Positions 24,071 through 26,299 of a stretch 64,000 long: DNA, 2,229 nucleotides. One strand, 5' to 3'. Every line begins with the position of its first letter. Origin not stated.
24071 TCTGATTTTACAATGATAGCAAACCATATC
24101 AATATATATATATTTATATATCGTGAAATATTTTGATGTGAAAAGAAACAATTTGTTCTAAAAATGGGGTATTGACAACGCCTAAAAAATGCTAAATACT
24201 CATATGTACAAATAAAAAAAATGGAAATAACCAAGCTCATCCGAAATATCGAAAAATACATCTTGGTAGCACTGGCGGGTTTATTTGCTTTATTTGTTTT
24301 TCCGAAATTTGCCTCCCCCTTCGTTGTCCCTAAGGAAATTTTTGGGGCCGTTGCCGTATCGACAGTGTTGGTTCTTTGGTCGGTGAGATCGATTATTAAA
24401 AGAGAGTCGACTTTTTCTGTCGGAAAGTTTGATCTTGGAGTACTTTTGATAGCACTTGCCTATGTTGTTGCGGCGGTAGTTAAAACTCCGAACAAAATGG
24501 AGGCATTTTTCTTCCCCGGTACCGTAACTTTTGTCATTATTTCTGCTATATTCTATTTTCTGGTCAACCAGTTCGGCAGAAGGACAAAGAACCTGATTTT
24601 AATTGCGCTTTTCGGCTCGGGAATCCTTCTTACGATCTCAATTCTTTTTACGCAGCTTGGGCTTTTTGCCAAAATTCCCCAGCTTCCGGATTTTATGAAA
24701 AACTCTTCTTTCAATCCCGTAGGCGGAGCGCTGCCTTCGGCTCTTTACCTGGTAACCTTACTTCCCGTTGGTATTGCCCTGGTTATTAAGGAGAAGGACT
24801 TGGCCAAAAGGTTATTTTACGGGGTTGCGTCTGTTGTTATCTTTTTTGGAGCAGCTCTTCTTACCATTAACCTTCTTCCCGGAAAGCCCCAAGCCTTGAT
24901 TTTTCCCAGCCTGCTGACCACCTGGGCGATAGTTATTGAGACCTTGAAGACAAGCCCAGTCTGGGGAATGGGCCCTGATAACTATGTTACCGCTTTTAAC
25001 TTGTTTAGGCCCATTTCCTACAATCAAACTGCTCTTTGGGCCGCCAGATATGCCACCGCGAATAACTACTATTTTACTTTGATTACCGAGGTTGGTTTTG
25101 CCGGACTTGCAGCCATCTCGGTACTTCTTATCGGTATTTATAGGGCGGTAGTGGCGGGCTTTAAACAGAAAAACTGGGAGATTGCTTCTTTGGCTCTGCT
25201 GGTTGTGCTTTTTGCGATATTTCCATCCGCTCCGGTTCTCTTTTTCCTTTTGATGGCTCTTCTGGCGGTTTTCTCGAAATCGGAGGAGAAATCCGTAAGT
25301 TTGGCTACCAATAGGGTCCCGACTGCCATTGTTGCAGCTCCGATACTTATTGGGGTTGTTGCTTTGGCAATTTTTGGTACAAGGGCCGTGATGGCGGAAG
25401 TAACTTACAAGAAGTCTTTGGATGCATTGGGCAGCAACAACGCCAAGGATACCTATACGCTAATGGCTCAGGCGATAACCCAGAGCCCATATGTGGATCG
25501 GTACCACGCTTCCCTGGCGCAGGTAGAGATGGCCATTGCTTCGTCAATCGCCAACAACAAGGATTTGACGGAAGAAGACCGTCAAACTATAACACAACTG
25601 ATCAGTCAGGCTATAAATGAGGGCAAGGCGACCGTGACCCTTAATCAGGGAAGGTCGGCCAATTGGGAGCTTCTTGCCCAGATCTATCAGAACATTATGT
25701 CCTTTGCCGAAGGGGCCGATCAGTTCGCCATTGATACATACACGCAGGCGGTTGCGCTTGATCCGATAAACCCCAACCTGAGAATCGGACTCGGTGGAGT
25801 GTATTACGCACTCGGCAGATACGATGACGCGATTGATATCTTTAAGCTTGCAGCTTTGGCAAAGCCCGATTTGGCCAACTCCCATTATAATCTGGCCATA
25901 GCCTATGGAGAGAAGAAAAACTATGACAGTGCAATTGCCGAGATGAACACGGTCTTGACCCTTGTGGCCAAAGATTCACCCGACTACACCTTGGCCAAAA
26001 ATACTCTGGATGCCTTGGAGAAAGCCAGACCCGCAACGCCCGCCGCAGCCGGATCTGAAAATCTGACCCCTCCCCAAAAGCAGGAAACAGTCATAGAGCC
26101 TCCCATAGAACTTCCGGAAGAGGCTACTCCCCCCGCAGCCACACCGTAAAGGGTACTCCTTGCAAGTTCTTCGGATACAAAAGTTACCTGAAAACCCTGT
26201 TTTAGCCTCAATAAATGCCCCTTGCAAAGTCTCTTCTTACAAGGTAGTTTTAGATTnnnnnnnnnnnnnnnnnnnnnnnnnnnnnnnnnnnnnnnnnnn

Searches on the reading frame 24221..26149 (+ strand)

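Call 46: search_protein_families(library=pfam, proteins=[window:24221-26149:+], max_evalue=0.001)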
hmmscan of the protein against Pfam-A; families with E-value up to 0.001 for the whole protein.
window:24221-26149:+ (642 aa): 9 families
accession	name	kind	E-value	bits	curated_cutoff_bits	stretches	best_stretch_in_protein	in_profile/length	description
PF14559.12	TPR_19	-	3.6e-13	50.1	25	2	503-550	10-57/68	Tetratricopeptide repeat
PF07719.23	TPR_2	-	1.4e-09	37.8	27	0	523-550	6-33/34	Tetratricopeptide repeat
PF13424.12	TPR_12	-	3.1e-09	37.3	30.1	1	522-580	7-73/77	Tetratricopeptide repeat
PF13414.12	TPR_11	-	1.1e-08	35.1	26.8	2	502-532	12-42/42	TPR repeat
PF13432.12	TPR_16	-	1.5e-08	35.4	32.7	1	503-549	16-62/65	Tetratricopeptide repeat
PF00515.34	TPR_1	-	2.1e-08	34.1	27.8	0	552-572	1-21/34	Tetratricopeptide repeat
PF13431.12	TPR_17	-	1.4e-07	31.6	24.4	0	507-538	2-33/34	Tetratricopeptide repeat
PF13181.12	TPR_8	-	7.1e-07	29.3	25.7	0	552-581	1-30/34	Tetratricopeptide repeat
PF13176.12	TPR_7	-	3.4e-06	27.1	27.9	0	523-548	4-29/36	Tetratricopeptide repeat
